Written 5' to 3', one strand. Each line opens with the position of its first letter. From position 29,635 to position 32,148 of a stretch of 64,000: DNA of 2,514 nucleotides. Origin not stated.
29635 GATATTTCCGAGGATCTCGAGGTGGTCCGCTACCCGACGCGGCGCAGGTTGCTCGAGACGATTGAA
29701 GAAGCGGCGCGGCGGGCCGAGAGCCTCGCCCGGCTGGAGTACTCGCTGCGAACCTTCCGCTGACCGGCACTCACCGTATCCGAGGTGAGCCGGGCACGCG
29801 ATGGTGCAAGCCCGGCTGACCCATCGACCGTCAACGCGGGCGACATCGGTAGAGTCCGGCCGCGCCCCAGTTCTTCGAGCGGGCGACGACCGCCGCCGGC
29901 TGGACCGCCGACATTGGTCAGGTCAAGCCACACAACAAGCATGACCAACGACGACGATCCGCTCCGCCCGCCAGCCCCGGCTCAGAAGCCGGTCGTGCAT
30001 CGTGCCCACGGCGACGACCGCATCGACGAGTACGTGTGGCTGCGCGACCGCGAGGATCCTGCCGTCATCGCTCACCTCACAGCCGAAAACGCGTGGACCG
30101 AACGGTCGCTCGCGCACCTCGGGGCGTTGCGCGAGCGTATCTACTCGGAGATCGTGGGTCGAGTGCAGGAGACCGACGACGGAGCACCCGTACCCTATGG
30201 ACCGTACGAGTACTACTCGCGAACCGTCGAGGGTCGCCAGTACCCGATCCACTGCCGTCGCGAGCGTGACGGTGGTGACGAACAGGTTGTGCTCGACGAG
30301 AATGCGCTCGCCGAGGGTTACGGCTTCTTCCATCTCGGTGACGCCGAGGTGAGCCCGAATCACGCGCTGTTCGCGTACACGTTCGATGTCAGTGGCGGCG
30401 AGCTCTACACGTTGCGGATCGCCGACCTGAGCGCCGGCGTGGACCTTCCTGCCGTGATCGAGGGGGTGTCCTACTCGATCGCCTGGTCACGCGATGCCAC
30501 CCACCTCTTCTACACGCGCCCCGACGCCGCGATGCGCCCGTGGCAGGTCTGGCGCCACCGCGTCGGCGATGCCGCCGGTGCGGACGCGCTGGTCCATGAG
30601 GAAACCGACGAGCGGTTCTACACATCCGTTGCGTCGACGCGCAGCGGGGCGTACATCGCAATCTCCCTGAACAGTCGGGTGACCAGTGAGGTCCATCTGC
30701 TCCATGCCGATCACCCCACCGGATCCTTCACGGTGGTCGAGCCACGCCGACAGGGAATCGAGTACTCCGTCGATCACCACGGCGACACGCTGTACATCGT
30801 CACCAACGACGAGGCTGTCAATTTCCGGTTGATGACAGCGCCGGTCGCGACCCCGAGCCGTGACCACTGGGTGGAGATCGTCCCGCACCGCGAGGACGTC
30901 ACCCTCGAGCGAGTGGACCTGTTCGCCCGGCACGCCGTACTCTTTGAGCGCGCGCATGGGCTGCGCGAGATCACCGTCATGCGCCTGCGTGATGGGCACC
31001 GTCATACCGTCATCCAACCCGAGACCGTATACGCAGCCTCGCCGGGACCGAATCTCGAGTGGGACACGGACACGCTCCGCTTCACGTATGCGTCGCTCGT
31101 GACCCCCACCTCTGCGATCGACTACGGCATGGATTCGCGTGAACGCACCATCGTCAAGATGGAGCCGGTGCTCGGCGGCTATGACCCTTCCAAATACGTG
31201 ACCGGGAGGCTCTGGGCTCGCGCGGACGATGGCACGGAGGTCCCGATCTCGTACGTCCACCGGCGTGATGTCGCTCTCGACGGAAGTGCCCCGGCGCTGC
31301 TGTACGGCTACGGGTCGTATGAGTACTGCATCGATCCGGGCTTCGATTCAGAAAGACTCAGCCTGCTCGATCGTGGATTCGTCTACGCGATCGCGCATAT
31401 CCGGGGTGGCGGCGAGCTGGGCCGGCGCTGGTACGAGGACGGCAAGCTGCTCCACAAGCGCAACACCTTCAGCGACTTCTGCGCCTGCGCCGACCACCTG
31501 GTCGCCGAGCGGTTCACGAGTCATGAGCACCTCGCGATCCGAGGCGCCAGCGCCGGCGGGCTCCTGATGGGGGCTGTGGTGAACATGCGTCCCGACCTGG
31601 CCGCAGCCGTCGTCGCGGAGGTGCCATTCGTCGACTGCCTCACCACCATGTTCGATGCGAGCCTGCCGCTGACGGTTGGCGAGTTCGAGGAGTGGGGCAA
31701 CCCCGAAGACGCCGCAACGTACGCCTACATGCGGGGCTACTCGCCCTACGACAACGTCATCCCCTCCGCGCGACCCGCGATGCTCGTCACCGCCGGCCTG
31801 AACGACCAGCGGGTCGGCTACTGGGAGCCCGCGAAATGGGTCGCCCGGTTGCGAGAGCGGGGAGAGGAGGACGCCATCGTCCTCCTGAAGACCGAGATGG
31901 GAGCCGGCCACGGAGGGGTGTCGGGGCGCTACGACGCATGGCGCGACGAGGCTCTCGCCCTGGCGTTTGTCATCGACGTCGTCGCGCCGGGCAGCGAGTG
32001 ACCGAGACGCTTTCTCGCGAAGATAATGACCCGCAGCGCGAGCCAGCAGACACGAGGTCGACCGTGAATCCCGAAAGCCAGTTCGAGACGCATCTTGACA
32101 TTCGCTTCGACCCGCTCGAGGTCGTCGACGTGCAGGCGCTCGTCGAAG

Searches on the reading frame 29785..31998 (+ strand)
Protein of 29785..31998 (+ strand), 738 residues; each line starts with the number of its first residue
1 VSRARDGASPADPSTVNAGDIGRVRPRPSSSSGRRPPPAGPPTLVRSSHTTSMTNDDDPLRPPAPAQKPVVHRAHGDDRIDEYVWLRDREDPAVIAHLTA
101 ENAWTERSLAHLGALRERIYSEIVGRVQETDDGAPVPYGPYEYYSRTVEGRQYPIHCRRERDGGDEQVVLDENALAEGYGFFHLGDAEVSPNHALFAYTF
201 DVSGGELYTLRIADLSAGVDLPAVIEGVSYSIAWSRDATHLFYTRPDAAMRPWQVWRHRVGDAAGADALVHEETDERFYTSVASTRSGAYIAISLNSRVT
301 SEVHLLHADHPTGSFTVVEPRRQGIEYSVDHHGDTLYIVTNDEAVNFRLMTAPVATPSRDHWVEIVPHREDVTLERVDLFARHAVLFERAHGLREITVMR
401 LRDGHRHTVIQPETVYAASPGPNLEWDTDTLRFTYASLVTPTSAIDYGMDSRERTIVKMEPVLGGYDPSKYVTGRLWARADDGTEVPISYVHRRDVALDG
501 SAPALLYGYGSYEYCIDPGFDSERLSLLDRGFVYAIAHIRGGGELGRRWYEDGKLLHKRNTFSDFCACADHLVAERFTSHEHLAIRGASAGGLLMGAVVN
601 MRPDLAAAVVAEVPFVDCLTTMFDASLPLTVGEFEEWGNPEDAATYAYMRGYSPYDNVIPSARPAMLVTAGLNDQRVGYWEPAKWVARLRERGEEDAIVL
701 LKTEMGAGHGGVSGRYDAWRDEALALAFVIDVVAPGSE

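Call 72: search_protein_families(library=pfam, proteins=[window:29785-31998:+], max_evalue=0.00001)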
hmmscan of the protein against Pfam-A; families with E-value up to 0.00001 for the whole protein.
window:29785-31998:+ (738 aa): 2 families
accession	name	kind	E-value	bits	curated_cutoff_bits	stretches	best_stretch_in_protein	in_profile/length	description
PF02897.21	Peptidase_S9_N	-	1.6e-104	350.4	24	1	62-458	1-412/414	Prolyl oligopeptidase, N-terminal beta-propeller domain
PF00326.27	Peptidase_S9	-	1.6e-60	204.7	22.6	1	520-731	3-208/213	Prolyl oligopeptidase family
